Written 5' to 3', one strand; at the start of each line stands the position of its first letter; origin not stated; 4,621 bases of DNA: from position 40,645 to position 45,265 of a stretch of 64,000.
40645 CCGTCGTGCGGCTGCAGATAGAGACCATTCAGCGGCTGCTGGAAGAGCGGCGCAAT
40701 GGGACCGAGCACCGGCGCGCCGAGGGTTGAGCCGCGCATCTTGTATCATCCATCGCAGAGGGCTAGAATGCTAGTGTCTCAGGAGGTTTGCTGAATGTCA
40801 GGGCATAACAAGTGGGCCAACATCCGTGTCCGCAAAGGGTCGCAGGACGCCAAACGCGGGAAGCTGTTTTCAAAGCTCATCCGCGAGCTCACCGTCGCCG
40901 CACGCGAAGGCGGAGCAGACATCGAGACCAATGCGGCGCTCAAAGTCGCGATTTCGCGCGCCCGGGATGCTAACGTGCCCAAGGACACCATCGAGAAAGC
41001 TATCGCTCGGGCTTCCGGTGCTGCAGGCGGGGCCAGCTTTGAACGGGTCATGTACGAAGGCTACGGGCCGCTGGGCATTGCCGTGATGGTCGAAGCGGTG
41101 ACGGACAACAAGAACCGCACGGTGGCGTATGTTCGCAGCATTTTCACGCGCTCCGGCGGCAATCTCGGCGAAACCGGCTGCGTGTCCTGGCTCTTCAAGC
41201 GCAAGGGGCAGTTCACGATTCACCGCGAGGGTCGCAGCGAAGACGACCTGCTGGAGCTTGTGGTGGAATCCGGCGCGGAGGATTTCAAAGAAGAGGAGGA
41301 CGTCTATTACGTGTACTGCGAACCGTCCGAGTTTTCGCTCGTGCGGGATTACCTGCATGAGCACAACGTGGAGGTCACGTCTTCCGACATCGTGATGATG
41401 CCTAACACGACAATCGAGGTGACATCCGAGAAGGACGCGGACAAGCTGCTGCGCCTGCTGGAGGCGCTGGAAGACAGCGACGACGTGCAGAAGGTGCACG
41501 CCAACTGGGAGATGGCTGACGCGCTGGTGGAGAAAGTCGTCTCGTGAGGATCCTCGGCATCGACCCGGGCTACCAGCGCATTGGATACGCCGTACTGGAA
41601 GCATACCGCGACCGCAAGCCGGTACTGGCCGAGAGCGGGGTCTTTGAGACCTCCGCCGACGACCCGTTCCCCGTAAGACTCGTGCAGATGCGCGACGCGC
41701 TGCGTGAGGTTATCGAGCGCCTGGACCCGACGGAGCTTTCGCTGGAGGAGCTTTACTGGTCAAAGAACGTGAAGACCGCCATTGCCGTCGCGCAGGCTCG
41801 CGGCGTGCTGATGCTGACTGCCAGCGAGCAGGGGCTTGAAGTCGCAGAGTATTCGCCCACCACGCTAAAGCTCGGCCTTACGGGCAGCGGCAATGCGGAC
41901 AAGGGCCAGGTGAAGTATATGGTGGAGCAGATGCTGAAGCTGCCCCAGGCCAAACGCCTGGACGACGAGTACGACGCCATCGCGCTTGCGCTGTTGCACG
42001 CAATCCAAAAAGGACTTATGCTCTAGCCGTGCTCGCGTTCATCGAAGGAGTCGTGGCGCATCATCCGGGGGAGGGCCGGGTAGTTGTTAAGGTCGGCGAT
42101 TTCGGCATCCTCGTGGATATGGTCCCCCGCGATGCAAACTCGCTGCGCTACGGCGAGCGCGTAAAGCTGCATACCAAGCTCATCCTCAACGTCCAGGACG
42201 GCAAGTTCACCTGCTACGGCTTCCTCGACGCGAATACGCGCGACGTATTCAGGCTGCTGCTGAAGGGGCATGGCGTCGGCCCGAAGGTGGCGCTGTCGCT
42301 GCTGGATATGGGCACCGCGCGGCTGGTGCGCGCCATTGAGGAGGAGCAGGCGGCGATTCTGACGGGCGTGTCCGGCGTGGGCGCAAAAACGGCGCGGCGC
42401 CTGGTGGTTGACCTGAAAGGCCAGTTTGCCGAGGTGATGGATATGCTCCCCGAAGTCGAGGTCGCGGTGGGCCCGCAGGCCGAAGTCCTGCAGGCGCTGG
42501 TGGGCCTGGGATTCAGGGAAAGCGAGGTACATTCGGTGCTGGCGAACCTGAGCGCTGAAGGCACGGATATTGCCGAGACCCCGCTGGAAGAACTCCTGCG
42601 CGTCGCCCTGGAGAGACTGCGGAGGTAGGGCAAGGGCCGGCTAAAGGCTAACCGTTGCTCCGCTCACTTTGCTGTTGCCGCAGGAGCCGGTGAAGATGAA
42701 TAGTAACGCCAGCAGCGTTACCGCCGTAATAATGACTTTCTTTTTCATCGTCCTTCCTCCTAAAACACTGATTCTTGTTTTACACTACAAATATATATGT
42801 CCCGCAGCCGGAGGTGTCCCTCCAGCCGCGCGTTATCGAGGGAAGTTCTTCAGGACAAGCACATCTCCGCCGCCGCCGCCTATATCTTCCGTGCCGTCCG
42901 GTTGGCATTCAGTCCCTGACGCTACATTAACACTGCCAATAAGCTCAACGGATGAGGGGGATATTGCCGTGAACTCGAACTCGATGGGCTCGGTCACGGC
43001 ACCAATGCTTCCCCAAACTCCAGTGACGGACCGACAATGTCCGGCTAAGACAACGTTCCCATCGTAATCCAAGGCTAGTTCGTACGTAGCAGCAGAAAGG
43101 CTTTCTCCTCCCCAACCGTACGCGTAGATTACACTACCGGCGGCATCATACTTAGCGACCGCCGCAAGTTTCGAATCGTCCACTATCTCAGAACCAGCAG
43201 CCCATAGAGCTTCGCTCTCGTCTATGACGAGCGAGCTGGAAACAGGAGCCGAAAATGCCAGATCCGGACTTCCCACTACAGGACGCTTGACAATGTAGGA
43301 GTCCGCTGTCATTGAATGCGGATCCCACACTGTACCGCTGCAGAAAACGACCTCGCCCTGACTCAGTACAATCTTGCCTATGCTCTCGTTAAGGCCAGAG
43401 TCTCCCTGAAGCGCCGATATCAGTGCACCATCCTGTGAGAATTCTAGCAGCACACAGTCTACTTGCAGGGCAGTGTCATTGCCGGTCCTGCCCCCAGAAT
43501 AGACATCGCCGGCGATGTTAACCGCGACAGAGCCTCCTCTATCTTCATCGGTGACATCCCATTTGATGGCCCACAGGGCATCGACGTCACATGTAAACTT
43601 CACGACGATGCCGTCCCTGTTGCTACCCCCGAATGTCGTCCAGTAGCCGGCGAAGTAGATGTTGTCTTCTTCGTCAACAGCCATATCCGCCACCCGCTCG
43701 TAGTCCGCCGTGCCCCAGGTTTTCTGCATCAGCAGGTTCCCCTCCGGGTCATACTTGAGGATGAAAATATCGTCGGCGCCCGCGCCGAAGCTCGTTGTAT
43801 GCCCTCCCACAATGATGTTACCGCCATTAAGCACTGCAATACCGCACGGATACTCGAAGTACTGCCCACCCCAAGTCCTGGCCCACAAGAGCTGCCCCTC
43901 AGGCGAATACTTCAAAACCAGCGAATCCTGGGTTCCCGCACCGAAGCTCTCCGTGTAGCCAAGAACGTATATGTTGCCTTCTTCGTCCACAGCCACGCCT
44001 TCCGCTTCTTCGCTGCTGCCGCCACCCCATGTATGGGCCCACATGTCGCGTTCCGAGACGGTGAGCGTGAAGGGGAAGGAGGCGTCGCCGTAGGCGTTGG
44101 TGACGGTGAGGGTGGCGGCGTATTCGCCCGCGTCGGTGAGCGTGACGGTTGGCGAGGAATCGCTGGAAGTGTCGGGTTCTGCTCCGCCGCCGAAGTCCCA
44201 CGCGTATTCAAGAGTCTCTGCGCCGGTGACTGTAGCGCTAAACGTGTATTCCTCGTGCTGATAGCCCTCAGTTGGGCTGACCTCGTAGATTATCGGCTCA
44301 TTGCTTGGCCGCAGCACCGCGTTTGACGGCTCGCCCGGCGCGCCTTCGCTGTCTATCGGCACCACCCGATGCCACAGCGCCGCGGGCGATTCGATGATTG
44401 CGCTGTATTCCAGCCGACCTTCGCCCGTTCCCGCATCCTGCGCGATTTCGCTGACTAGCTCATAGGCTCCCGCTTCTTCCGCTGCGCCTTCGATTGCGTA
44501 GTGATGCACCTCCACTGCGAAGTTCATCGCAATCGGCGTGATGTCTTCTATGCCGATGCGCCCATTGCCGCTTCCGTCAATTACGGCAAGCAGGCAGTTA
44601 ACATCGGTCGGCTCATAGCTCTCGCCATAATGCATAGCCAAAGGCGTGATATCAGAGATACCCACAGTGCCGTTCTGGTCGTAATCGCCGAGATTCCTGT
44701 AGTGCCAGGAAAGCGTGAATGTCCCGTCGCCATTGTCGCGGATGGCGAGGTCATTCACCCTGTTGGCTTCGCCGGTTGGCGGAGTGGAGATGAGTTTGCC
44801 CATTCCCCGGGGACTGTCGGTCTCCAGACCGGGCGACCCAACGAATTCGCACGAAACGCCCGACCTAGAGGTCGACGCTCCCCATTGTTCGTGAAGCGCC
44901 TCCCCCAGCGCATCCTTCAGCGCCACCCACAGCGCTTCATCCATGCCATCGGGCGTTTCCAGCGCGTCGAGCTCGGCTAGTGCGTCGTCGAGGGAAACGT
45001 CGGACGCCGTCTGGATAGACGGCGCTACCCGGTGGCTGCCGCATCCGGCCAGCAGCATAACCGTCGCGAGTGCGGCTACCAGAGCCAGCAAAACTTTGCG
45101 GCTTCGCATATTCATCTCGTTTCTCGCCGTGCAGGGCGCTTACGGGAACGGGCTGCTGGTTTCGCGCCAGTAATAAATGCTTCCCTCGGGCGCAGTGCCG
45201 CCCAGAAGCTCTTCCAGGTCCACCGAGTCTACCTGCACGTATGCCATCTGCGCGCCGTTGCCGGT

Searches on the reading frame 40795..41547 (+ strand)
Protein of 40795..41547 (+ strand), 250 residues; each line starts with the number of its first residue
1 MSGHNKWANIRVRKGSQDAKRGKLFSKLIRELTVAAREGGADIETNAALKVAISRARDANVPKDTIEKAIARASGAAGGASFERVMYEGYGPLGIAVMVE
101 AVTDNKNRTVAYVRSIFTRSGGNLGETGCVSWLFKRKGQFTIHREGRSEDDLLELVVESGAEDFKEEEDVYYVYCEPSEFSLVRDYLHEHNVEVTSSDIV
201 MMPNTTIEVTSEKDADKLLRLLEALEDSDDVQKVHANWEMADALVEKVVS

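Call 72: search_protein_families(library=padloc, proteins=[window:40795-41547:+], max_evalue=0.001)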
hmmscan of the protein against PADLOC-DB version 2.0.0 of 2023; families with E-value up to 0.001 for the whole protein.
window:40795-41547:+ (250 aa): 0 families

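Call 73: search_protein_families(library=pfam, proteins=[window:40795-41547:+], max_evalue=0.0001)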
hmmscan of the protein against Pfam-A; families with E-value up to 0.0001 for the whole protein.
window:40795-41547:+ (250 aa): 2 families
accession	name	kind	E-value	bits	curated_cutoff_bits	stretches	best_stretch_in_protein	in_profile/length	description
PF01709.26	Transcrip_reg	-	3.2e-59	199.7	27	1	82-238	1-160/160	TACO1/YebC second and third domain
PF20772.2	TACO1_YebC_N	-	1.3e-29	102.8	36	1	5-75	1-72/73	TACO1/YebC protein N-terminal domain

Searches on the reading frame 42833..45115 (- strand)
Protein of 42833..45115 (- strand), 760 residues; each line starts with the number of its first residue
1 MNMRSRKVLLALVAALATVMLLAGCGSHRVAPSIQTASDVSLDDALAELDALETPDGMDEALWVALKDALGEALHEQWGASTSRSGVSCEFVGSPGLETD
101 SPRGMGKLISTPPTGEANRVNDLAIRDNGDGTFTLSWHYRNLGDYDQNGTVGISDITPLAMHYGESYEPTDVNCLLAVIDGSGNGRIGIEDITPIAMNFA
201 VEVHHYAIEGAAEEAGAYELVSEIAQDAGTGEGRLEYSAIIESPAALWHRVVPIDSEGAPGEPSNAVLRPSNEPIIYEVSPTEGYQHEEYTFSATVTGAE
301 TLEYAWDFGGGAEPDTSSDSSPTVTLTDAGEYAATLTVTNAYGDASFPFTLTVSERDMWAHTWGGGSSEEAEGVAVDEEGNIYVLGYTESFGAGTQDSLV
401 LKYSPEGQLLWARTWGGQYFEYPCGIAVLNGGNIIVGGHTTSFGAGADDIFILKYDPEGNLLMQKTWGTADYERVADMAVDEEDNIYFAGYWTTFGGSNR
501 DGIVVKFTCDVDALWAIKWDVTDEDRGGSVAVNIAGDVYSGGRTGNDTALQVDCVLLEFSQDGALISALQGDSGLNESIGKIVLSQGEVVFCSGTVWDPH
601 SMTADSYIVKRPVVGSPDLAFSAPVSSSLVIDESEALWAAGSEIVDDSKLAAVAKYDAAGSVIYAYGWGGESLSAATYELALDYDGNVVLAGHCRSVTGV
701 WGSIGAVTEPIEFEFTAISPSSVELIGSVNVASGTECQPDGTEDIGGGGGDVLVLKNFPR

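Call 65: search_protein_families(library=pfam, proteins=[window:42833-45115:-], max_evalue=0.00001)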
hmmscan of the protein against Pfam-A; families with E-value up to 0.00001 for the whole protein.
window:42833-45115:- (760 aa): 2 families
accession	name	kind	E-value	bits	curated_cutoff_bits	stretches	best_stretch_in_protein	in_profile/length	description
PF00801.26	PKD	-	5.6e-09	36.3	23.5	1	280-346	7-73/80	PKD domain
PF18911.6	PKD_4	-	7.8e-09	35.9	27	1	274-345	4-75/85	PKD domain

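Call 72: search_protein_families(library=padloc, proteins=[window:42833-45115:-], max_evalue=0.001)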
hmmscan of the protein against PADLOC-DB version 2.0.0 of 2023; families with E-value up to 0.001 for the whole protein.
window:42833-45115:- (760 aa): 0 families
